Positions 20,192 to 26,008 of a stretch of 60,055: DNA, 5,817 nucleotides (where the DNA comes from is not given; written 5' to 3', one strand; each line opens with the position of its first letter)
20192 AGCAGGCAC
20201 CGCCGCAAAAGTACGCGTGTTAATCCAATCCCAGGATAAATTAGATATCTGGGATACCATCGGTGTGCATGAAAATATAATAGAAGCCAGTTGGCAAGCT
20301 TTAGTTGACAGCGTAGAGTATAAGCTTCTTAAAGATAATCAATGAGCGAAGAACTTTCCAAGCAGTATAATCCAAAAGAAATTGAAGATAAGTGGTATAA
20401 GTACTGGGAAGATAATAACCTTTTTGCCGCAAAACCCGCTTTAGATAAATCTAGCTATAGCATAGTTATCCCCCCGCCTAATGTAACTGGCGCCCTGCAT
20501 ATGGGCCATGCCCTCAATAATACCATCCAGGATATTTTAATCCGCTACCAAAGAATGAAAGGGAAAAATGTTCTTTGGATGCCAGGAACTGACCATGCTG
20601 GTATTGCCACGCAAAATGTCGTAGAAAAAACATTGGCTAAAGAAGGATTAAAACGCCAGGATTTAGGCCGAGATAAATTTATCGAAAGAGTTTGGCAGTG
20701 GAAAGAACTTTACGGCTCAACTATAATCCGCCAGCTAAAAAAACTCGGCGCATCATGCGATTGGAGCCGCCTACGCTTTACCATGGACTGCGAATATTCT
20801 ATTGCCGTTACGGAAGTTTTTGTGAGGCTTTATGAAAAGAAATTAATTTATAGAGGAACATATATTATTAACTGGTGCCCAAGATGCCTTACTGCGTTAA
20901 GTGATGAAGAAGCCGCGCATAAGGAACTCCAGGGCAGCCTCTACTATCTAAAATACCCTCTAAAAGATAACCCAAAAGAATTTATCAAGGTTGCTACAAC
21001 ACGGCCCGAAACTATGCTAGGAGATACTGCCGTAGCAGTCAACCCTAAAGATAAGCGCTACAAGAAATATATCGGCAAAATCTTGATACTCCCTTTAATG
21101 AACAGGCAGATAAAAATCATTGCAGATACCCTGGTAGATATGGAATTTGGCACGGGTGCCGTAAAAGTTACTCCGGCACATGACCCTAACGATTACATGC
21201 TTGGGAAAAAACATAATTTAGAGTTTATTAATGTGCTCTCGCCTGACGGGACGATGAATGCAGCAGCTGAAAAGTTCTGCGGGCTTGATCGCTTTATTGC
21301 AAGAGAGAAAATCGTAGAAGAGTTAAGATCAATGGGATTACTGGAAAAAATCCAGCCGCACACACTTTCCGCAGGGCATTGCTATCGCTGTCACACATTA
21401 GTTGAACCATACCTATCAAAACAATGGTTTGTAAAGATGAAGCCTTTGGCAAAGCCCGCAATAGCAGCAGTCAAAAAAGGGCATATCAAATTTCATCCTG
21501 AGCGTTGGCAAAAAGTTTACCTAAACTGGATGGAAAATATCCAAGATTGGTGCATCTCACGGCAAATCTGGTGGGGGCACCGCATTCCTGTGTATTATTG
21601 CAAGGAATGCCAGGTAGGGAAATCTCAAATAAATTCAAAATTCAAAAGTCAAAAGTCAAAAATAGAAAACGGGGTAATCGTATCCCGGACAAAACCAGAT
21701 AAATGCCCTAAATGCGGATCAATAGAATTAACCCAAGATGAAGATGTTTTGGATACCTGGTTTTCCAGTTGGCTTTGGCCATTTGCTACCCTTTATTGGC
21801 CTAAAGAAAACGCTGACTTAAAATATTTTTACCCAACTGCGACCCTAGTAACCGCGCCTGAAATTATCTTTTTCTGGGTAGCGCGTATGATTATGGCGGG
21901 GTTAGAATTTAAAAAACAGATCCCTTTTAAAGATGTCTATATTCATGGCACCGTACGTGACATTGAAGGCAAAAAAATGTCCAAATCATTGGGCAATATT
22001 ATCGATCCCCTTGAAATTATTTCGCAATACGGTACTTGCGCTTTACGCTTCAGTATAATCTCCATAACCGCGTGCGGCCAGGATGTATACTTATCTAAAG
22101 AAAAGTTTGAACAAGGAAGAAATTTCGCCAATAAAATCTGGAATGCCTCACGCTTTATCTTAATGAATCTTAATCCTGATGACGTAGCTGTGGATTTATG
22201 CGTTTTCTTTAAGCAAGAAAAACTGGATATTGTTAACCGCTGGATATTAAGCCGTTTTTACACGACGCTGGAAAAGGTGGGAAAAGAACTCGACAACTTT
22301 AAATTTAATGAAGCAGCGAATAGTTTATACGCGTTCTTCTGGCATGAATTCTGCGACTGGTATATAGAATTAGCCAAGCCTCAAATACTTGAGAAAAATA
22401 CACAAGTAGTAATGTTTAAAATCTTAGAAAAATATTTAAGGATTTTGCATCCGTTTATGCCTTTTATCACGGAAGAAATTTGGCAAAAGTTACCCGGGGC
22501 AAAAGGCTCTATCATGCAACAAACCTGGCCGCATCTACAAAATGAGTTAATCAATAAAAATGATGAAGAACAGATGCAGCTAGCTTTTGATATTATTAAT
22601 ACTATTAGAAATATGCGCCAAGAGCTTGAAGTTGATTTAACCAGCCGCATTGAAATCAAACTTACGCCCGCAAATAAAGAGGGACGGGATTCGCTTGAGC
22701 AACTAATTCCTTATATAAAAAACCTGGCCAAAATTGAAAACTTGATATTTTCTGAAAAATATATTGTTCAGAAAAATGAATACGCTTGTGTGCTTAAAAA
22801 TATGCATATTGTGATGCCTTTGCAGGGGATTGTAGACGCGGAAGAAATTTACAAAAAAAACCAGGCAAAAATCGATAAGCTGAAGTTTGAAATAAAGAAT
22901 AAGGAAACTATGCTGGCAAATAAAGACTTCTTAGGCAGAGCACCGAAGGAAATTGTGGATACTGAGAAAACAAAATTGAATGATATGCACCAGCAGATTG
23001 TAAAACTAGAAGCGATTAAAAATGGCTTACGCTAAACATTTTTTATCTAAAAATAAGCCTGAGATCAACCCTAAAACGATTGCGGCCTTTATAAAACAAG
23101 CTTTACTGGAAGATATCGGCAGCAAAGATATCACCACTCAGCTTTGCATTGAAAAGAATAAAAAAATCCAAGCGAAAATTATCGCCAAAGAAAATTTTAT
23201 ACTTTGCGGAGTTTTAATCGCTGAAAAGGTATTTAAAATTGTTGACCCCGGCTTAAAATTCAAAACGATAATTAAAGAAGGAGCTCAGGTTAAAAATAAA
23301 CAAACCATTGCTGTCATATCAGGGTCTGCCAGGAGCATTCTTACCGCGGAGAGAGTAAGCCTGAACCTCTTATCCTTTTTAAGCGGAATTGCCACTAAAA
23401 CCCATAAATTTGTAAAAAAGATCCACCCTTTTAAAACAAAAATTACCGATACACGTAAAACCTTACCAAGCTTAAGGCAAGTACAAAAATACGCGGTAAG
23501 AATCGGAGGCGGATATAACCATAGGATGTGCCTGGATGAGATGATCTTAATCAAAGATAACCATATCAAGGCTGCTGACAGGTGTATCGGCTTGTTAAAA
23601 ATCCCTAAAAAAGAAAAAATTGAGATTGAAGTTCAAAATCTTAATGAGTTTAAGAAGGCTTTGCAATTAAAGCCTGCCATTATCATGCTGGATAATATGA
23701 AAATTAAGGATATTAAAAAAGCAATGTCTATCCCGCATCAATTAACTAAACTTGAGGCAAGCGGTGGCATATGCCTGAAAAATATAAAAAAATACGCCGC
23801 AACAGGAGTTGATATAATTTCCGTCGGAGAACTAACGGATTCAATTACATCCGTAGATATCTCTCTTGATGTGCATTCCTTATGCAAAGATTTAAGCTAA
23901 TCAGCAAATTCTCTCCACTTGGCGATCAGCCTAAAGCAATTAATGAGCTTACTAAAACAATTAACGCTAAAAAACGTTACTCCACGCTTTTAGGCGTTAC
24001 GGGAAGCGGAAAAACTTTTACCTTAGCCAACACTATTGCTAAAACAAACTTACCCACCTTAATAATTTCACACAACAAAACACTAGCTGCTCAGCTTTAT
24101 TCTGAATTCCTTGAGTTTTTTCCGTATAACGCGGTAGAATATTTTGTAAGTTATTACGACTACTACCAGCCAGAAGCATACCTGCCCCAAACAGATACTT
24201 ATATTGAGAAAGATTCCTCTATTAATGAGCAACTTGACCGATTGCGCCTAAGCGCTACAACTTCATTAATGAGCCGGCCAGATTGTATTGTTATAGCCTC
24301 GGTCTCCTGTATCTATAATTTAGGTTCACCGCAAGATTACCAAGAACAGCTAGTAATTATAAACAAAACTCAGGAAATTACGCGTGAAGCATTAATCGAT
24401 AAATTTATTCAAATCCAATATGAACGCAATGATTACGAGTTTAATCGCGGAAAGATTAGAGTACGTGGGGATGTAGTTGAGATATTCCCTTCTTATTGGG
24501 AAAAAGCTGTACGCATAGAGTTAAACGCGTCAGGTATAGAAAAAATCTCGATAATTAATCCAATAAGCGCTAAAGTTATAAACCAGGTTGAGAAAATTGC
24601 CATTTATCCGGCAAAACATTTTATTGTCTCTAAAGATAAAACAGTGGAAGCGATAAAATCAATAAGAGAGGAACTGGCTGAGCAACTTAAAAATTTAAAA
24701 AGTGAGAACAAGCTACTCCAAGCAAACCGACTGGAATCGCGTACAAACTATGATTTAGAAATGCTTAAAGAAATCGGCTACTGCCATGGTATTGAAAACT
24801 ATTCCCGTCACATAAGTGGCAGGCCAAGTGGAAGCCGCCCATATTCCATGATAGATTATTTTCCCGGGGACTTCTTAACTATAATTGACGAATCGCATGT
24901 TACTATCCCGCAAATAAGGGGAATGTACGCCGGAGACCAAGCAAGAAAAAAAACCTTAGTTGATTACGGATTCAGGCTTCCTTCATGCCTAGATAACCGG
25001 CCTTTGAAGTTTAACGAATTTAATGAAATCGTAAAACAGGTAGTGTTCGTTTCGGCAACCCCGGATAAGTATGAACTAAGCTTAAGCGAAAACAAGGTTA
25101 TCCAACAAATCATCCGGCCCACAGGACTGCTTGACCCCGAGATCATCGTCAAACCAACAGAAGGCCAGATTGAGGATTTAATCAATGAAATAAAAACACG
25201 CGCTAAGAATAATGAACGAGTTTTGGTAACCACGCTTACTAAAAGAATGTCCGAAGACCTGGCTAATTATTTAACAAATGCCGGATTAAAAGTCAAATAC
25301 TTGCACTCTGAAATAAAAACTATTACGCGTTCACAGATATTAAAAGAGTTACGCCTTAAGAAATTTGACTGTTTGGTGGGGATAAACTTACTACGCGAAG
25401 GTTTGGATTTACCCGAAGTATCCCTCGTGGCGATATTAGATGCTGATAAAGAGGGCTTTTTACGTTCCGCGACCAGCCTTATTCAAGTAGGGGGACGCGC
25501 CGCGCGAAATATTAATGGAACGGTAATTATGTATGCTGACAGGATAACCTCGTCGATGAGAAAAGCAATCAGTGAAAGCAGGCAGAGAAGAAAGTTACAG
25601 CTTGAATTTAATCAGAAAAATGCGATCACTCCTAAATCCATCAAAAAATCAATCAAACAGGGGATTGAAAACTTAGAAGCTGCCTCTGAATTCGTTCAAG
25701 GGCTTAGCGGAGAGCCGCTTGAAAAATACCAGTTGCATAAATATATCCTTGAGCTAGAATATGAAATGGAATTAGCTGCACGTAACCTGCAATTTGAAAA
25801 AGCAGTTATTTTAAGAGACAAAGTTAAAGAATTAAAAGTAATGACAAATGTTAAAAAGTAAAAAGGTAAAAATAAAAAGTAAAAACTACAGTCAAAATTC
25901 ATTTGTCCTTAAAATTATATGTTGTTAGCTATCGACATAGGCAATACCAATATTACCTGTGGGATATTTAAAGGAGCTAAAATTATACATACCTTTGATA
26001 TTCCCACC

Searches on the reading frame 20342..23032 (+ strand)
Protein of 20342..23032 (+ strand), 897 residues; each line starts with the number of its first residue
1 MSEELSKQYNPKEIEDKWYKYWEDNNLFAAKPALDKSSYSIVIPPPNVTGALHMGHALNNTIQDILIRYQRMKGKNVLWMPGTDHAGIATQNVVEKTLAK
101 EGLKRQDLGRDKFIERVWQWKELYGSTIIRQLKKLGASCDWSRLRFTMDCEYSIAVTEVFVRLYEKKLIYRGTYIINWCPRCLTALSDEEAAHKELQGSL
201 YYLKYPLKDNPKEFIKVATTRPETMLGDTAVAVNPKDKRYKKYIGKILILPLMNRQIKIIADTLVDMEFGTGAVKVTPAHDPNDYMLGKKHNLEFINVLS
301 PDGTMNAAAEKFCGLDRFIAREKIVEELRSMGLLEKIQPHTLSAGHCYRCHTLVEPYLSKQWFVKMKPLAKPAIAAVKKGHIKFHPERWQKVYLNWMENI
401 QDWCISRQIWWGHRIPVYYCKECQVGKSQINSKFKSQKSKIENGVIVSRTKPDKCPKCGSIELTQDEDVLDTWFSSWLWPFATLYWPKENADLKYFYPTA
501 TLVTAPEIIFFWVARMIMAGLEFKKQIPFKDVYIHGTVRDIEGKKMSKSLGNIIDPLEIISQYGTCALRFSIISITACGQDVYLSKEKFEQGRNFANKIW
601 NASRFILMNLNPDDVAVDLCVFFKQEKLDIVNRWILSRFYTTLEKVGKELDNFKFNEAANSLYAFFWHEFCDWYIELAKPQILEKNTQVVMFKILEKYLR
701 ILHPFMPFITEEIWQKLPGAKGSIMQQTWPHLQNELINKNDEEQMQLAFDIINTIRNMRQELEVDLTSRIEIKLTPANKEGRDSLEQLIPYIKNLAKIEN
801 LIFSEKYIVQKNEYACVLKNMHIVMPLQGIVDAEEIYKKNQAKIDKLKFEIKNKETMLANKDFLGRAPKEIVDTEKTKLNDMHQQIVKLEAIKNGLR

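Call 24: search_protein_families(library=pfam, proteins=[window:20342-23032:+], max_evalue=0.00001)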
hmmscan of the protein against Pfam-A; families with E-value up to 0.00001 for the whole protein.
window:20342-23032:+ (897 aa): 6 families
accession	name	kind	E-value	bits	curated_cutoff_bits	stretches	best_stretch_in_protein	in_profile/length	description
PF00133.28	tRNA-synt_1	-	3.8e-143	477.6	22.7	1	17-584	1-413/414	tRNA synthetases class I (I, L, M and V)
PF08264.19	Anticodon_1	-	6.3e-44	149.9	25.1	1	632-772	1-146/148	Anticodon-binding domain of tRNA ligase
PF09334.17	tRNA-synt_1g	-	5.5e-25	88.4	20.1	2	46-190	8-134/391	tRNA synthetases class I (M)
PF13603.12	tRNA-synt_1_2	-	1.5e-11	44.6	25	1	245-305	86-146/185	Leucyl-tRNA synthetase, editing domain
PF01406.26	tRNA-synt_1e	-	2e-07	31.1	27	0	528-574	236-282/301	tRNA synthetases class I (C) catalytic domain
PF10458.14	Val_tRNA-synt_C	-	3.3e-06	27.7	25.9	1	834-890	3-59/66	Valyl tRNA synthetase tRNA binding arm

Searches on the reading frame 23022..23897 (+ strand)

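Call 24: search_protein_families(library=pfam, proteins=[window:23022-23897:+], max_evalue=0.00001)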
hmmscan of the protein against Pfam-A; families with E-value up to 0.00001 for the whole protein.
window:23022-23897:+ (292 aa): 2 families
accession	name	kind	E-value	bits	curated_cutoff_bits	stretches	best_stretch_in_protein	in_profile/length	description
PF01729.25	QRPTase_C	-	1.2e-51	175.2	23.1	1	123-283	1-169/169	Quinolinate phosphoribosyl transferase, C-terminal domain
PF02749.22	QRPTase_N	-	3.2e-22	79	27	1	36-121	1-82/82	Quinolinate phosphoribosyl transferase, N-terminal domain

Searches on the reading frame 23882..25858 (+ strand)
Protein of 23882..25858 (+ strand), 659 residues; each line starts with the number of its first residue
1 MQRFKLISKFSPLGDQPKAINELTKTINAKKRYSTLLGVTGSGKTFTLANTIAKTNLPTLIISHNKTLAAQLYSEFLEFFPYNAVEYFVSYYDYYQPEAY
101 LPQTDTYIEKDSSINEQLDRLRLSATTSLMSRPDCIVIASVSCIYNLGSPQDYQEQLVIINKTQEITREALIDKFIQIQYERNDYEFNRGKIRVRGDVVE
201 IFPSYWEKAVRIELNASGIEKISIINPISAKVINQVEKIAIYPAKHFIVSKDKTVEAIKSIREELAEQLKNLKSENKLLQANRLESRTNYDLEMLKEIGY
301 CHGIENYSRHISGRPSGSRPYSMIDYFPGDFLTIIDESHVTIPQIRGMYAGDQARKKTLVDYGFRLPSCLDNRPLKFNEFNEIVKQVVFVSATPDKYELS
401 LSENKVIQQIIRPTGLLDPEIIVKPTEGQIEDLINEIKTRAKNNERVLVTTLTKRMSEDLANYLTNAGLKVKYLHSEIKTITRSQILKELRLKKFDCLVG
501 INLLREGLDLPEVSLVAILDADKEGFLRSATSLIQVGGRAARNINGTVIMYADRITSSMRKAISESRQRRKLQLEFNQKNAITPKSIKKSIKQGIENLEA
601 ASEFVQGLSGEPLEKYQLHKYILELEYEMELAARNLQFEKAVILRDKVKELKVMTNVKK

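Call 24: search_protein_families(library=pfam, proteins=[window:23882-25858:+], max_evalue=0.00001)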
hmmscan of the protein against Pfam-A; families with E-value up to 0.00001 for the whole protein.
window:23882-25858:+ (659 aa): 6 families
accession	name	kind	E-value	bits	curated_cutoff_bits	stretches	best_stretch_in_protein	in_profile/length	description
PF17757.6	UvrB_inter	-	1.2e-26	93.1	22.9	1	160-247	3-91/91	UvrB interaction domain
PF00271.37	Helicase_C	-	2.9e-19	69.8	23.5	1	430-543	3-109/110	Helicase conserved C-terminal domain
PF12344.14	UvrB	-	4.7e-19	68.4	27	1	550-592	1-43/43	Ultra-violet resistance protein B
PF04851.21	ResIII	-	7.7e-09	36.1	22.5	1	13-85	5-82/164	Type III restriction enzyme, res subunit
PF02151.25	UVR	-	7.6e-08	32.3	21.5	1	621-652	3-34/36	UvrB/uvrC motif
PF00270.35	DEAD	-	6e-06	26.5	26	0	16-84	4-73/167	DEAD/DEAH box helicase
